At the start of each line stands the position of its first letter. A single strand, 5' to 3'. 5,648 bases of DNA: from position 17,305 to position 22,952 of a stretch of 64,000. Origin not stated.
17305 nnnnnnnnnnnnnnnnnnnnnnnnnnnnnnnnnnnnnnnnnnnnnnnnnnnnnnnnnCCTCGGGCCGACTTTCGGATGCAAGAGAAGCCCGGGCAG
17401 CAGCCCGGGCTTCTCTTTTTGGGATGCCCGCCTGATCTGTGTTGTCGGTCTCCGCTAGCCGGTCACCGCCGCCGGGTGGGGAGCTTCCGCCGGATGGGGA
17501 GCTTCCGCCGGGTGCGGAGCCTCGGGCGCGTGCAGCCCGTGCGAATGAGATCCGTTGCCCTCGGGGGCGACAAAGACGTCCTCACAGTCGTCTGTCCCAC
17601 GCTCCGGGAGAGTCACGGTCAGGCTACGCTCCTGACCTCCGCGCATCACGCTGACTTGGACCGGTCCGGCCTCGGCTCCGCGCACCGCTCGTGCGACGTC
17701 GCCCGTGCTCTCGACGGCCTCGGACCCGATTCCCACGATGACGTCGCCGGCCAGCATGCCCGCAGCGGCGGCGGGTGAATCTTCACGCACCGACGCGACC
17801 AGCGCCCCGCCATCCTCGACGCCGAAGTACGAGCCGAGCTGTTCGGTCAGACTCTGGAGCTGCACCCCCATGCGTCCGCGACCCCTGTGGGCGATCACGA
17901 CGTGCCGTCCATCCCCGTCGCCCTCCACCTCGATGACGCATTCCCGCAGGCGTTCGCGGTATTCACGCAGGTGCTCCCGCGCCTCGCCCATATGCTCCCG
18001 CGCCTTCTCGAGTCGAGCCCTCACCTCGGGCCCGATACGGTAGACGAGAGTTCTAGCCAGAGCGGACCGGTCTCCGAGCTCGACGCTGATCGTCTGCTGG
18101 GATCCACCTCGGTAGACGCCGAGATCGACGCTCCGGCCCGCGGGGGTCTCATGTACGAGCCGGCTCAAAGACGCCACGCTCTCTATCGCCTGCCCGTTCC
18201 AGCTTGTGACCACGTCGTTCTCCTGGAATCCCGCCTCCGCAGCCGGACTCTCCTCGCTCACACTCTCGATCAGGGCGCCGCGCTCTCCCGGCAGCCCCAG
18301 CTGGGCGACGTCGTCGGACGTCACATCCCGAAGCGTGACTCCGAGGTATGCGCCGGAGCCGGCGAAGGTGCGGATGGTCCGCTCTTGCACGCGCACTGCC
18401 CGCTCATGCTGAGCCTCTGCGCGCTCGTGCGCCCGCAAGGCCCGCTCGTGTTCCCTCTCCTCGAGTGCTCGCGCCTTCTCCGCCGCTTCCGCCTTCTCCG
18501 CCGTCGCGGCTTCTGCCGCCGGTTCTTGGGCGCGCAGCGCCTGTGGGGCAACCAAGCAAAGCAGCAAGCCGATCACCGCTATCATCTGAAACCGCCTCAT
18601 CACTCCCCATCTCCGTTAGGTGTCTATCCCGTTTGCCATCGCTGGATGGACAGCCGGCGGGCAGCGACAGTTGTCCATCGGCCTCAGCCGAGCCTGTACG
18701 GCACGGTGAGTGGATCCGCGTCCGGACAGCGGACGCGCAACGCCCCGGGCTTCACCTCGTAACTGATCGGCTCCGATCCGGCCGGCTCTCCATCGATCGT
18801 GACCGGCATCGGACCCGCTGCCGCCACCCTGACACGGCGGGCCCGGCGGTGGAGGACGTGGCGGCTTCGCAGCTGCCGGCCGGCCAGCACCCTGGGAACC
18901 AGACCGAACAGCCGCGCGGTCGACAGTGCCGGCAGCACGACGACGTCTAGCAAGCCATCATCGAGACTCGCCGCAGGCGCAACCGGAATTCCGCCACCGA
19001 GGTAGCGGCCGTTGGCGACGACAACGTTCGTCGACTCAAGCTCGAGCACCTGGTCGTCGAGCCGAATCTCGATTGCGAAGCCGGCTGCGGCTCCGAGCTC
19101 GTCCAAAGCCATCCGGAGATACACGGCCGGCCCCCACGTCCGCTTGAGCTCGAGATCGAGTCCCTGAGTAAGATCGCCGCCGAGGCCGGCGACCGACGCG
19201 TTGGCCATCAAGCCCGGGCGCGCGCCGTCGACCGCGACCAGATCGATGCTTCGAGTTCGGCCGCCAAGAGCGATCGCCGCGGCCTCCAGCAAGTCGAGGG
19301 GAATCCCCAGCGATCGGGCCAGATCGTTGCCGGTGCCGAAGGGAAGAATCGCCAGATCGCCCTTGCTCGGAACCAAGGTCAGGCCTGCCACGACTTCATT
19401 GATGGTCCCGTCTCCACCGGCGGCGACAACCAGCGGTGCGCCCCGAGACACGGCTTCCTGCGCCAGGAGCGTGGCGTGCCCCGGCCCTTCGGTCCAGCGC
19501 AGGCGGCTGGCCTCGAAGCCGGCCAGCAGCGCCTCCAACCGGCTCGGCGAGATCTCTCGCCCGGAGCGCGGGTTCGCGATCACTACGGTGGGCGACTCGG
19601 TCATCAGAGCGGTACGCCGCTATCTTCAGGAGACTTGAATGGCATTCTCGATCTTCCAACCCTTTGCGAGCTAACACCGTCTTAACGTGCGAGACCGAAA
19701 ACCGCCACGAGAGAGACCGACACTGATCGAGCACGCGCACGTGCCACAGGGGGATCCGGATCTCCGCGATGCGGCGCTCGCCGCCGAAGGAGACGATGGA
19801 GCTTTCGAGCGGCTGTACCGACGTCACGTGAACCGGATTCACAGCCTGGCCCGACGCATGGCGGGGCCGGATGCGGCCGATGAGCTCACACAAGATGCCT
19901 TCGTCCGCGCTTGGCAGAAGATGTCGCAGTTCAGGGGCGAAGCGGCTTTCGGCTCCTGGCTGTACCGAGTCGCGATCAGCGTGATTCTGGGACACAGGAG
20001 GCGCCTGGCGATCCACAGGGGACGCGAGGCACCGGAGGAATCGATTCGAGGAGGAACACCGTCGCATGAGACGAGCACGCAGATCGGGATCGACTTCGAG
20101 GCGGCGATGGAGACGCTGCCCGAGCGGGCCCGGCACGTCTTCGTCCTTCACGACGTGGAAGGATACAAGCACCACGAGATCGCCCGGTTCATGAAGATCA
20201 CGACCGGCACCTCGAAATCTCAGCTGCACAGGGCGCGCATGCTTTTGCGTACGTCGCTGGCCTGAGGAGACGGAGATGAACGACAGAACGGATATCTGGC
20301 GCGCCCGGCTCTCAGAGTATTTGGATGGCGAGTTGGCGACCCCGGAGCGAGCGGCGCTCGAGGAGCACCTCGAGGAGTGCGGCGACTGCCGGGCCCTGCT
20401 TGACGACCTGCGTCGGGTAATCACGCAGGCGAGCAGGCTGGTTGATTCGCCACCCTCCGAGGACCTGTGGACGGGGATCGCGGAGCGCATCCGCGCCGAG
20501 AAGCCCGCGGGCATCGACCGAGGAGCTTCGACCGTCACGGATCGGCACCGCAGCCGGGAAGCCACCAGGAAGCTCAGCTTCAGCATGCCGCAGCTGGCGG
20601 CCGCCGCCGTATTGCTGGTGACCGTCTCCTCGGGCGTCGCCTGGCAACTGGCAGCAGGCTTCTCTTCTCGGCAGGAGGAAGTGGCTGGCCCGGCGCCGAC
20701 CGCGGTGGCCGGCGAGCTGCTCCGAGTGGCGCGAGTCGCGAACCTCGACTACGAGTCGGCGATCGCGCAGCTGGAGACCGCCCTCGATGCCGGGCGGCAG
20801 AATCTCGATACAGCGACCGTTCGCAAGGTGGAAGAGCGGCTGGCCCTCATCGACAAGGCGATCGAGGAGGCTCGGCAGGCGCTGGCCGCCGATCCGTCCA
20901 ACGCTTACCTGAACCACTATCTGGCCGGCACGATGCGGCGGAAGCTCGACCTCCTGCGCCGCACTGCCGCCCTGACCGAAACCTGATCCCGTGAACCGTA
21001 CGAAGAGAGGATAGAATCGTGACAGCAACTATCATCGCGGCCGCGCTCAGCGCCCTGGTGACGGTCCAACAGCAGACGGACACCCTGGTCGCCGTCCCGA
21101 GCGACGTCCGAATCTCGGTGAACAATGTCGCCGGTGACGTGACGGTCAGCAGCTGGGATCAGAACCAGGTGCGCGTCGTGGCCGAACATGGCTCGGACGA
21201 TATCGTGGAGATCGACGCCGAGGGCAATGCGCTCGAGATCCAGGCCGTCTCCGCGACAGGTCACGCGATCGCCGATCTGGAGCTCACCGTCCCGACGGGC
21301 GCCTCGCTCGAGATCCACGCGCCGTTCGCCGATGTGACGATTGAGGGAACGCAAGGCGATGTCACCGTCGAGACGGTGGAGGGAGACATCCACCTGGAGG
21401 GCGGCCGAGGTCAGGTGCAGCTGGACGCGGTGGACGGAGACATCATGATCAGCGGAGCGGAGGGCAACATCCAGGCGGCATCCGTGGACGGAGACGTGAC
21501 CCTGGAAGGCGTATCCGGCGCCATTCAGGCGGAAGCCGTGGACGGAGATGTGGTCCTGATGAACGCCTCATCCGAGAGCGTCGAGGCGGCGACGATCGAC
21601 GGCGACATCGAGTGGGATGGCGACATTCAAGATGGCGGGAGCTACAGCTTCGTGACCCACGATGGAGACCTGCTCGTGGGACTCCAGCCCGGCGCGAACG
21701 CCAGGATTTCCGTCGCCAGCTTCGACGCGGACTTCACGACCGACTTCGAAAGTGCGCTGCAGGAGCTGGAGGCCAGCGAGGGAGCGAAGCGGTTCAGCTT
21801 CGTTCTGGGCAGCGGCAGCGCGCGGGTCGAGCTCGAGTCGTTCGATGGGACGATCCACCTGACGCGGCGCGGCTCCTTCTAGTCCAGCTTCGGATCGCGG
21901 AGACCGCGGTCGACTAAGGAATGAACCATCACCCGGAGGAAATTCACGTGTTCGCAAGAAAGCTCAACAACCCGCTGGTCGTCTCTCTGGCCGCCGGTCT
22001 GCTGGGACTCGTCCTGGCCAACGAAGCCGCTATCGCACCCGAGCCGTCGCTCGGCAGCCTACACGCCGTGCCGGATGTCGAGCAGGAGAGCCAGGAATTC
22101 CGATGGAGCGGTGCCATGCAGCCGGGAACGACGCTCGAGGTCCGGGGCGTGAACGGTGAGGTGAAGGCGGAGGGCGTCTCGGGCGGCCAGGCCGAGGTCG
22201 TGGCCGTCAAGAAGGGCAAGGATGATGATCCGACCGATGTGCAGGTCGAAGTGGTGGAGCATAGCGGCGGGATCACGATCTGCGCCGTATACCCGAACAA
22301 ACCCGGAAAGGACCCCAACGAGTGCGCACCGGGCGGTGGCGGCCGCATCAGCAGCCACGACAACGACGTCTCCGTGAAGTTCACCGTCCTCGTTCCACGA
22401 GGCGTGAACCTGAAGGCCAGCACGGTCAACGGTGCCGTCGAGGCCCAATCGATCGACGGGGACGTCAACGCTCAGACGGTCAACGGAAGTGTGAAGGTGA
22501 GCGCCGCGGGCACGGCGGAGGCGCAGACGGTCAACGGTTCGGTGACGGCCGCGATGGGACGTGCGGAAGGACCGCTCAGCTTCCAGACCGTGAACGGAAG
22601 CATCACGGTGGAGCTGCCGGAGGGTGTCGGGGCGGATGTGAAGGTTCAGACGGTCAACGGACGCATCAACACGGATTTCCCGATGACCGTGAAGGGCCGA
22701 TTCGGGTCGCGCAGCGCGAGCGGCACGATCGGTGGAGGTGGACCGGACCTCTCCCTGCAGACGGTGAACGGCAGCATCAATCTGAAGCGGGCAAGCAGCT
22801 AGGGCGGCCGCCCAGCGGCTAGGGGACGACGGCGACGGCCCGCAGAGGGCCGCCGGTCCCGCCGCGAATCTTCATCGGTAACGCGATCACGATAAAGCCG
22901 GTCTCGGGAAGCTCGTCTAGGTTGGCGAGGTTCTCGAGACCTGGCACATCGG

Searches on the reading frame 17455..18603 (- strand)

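Call 79: search_protein_families(library=pfam, proteins=[window:17455-18603:-], max_evalue=0.00001)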
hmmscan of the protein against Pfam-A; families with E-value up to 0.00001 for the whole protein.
window:17455-18603:- (382 aa): 5 families
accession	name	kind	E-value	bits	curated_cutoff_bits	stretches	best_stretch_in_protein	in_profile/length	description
PF13180.12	PDZ_2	-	7.8e-35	119.5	27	2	86-176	2-80/80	PDZ domain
PF17820.7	PDZ_6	-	2.5e-24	85.2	27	2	269-316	2-49/54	PDZ domain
PF00595.29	PDZ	-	3.3e-16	59.9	23.2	2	237-305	4-67/81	PDZ domain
PF04495.20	GRASP55_65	-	1.4e-08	35.6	27.7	0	80-176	21-111/138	GRASP55/65 PDZ-like domain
PF19805.5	DUF6288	-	2.3e-08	34.1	26.3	0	269-336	5-80/402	Family of unknown function (DUF6288)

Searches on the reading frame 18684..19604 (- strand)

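Call 79: search_protein_families(library=pfam, proteins=[window:18684-19604:-], max_evalue=0.00001)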
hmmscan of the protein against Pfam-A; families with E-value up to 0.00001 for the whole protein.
window:18684-19604:- (306 aa): 2 families
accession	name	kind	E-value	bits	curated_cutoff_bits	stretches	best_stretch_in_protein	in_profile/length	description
PF19279.4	YegS_C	-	4.8e-33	114.6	27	1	154-291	19-156/158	YegS C-terminal NAD kinase beta sandwich-like domain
PF00781.29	DAGK_cat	-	1.2e-27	96.4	23.6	1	6-124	2-124/125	Diacylglycerol kinase catalytic domain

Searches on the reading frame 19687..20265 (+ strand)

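Call 79: search_protein_families(library=pfam, proteins=[window:19687-20265:+], max_evalue=0.00001)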
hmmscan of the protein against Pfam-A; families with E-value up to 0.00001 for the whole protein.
window:19687-20265:+ (192 aa): 3 families
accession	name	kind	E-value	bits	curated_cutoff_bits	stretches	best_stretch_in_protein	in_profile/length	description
PF04542.20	Sigma70_r2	-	1.4e-15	57.3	24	1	43-107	1-68/71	Sigma-70 region 2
PF08281.18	Sigma70_r4_2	-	3.5e-15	55.8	25.7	1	137-186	4-53/54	Sigma-70, region 4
PF04545.22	Sigma70_r4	-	6.8e-09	35.6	24.1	1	140-188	1-49/50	Sigma-70, region 4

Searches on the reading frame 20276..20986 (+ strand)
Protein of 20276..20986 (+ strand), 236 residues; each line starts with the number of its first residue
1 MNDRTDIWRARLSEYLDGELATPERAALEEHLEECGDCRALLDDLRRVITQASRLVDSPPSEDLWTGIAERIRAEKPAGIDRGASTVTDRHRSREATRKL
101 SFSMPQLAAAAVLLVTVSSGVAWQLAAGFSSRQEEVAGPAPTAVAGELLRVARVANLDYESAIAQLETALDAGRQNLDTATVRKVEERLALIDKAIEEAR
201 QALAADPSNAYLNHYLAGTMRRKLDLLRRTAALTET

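Call 79: search_protein_families(library=pfam, proteins=[window:20276-20986:+], max_evalue=0.00001)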
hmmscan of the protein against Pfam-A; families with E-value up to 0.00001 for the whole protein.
window:20276-20986:+ (236 aa): 1 family
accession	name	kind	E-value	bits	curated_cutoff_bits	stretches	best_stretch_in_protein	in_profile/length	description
PF13490.11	zf-HC2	-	2.4e-12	47.2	22.2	1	7-39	3-35/35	Putative zinc-finger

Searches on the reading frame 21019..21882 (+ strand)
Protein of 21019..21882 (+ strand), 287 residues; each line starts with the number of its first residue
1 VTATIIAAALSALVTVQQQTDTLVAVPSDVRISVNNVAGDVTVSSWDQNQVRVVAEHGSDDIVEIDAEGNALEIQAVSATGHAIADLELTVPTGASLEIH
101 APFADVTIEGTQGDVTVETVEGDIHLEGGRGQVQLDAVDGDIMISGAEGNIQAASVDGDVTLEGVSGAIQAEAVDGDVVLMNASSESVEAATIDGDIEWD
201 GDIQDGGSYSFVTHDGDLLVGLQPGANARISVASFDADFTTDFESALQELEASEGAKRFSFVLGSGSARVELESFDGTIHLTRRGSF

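Call 79: search_protein_families(library=pfam, proteins=[window:21019-21882:+], max_evalue=0.00001)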
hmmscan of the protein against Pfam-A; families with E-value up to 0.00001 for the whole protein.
window:21019-21882:+ (287 aa): 1 family
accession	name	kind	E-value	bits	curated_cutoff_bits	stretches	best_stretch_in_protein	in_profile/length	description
PF13349.12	DUF4097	-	1.2e-18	67.8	22.9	2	15-163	61-190/247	Toastrack DUF4097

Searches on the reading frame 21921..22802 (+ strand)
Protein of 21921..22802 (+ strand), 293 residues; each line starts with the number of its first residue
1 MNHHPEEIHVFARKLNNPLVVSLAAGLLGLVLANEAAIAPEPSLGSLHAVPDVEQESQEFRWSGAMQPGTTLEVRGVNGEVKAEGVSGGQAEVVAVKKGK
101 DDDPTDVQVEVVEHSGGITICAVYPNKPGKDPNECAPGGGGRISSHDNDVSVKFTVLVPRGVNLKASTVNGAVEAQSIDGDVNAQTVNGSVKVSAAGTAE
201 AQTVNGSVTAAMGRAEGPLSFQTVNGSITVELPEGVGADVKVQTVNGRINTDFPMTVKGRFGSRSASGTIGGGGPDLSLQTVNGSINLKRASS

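Call 79: search_protein_families(library=pfam, proteins=[window:21921-22802:+], max_evalue=0.00001)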
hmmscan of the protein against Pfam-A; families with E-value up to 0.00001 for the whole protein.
window:21921-22802:+ (293 aa): 1 family
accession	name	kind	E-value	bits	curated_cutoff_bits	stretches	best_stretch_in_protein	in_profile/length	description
PF13349.12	DUF4097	-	6.1e-09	36.1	22.9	1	163-288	119-246/247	Toastrack DUF4097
